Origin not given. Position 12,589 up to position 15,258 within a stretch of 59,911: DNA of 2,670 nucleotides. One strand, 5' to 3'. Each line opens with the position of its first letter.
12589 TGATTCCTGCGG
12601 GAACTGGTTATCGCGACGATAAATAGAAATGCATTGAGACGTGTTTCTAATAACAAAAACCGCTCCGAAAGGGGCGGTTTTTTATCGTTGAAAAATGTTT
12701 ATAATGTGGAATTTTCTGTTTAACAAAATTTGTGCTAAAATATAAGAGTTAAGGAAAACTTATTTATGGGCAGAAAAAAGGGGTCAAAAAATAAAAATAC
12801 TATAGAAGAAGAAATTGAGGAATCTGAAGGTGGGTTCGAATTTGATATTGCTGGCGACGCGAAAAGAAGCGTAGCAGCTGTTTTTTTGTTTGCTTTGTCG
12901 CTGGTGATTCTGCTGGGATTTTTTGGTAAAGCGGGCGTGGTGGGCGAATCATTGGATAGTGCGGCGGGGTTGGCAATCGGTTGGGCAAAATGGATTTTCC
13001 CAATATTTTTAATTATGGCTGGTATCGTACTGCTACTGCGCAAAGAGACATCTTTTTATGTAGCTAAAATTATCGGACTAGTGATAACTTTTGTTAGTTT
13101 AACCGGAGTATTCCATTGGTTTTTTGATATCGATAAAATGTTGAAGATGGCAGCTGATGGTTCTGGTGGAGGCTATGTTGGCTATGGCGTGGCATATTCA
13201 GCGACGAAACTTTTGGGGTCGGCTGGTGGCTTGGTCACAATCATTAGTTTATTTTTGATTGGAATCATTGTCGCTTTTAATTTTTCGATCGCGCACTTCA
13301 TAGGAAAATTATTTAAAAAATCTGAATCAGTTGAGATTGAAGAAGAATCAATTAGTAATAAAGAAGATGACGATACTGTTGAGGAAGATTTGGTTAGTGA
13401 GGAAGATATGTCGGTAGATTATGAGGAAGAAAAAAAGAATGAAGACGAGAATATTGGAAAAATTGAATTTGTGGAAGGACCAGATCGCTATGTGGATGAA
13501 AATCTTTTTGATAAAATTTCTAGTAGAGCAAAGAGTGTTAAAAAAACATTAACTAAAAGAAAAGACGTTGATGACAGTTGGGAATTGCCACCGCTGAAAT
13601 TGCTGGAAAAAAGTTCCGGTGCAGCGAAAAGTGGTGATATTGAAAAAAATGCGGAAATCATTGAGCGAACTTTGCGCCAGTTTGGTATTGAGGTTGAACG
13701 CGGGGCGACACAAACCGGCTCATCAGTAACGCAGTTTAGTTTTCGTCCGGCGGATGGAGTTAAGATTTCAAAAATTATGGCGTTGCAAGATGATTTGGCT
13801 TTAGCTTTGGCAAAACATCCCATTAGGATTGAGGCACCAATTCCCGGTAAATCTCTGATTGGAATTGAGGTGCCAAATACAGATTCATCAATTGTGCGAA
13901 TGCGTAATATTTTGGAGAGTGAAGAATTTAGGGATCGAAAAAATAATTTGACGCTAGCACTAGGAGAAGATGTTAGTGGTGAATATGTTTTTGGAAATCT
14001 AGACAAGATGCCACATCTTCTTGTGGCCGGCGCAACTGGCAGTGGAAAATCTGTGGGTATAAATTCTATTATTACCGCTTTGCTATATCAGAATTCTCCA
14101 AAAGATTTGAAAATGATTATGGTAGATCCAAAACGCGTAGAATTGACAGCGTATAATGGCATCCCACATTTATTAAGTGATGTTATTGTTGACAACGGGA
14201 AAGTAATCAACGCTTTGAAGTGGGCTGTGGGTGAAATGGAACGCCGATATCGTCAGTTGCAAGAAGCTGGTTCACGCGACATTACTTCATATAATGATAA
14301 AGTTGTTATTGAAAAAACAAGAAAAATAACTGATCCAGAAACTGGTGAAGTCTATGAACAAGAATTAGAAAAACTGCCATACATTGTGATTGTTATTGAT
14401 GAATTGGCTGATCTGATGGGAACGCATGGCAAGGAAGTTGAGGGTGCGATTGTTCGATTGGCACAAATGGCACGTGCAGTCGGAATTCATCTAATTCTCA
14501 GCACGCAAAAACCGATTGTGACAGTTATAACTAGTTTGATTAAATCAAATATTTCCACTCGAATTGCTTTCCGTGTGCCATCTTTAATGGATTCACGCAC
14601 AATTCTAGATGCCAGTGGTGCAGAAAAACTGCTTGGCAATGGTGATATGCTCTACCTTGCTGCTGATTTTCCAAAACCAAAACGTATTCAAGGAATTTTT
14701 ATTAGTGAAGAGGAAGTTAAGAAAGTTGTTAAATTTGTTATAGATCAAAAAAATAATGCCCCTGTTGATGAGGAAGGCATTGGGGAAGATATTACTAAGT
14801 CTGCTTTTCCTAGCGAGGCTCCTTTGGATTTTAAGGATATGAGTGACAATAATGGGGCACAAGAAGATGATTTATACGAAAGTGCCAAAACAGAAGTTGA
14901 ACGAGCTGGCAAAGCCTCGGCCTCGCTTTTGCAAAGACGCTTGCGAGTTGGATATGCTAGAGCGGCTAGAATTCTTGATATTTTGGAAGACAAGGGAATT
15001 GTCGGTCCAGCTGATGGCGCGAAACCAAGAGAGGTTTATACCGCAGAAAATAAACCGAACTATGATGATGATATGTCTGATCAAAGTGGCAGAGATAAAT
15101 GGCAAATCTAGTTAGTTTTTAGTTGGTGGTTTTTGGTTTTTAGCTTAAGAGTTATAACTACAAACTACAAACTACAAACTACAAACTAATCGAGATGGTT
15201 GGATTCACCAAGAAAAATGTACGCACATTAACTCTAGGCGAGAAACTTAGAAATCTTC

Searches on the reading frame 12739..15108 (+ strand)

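Call 6: search_protein_families(library=pfam, proteins=[window:12739-15108:+], max_evalue=0.01)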
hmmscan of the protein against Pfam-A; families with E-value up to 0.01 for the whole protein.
window:12739-15108:+ (790 aa): 8 families
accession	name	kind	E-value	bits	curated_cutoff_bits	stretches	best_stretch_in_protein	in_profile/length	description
PF01580.24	FtsK_SpoIIIE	-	3e-61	207.1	24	1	388-592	2-219/221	FtsK/SpoIIIE family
PF17854.6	FtsK_alpha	-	4.1e-27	94.8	22.9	1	283-380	1-101/101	FtsK alpha domain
PF09397.16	FtsK_gamma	-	3.8e-24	84.6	30.6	1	708-768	2-62/63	Ftsk gamma domain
PF13491.11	FtsK_4TM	-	1.3e-12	48.2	23.1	1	65-190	47-169/171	4TM region of DNA translocase FtsK/SpoIIIE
PF12846.13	AAA_10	-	0.00079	19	27.5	1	417-466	14-59/362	AAA-like domain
PF01935.23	DUF87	-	0.0015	19.1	23.2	1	423-473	20-68/220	Helicase HerA, central domain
PF03297.21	Ribosomal_S25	-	0.0027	18.4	28.8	1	699-768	30-99/101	S25 ribosomal protein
PF04851.21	ResIII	-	0.0099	16.2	22.5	0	423-555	22-133/164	Type III restriction enzyme, res subunit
